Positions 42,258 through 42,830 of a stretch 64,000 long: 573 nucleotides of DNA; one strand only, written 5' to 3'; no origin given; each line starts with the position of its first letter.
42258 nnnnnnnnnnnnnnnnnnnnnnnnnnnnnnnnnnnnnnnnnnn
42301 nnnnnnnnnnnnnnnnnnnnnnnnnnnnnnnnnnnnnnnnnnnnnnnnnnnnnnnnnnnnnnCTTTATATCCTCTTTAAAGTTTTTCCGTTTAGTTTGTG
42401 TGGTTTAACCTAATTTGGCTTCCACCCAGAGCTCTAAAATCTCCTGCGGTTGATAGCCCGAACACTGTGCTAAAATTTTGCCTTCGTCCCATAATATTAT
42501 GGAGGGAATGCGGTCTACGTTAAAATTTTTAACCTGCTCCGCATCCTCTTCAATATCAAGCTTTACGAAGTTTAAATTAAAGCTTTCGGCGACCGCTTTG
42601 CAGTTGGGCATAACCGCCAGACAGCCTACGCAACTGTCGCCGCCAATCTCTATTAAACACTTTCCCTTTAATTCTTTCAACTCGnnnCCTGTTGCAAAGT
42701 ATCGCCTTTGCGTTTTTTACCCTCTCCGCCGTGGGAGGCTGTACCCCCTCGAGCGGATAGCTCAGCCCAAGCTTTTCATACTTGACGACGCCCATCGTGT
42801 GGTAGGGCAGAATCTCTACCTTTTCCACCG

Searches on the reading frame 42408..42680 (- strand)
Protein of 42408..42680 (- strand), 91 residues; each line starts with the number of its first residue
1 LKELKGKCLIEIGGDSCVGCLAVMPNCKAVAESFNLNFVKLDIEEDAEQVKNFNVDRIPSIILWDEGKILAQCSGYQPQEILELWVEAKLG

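Call 38: search_protein_families(library=ncbifam, proteins=[window:42408-42680:-], max_evalue=0.001)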
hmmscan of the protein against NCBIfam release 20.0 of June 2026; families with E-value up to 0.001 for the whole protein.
window:42408-42680:- (91 aa): 6 families
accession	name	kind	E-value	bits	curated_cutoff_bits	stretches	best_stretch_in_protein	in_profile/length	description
TIGR01068.1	thioredoxin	equivalog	3.7e-10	39.9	96.8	1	14-88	23-99/101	thioredoxin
NF047697.1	ThioredTrxAClost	equivalog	7.9e-08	32.4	140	1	3-75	15-89/105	thioredoxin TrxA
NF008229.0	PRK10996.1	equivalog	9.6e-08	31.9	125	1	14-90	61-139/141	thioredoxin TrxC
TIGR01126.1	pdi_dom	equivalog_domain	0.00056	20.2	107.2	1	7-88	16-103/105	protein disulfide-isomerase domain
TIGR02187.2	PDO_seleno_TRX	equivalog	0.00059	19.2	185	1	27-67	43-81/209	protein disulfide oxidoreductase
TIGR00412.2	redox_disulf_2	subfamily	0.00099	19.5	62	0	10-78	2-67/75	MTH895/ArsE family thioredoxin-like protein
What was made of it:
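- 42405..42680 (-): Thioredoxin-fold CxxC protein (91 aa), a conserved member of the split-PFL module. Weak thioredoxin hits (call 38).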
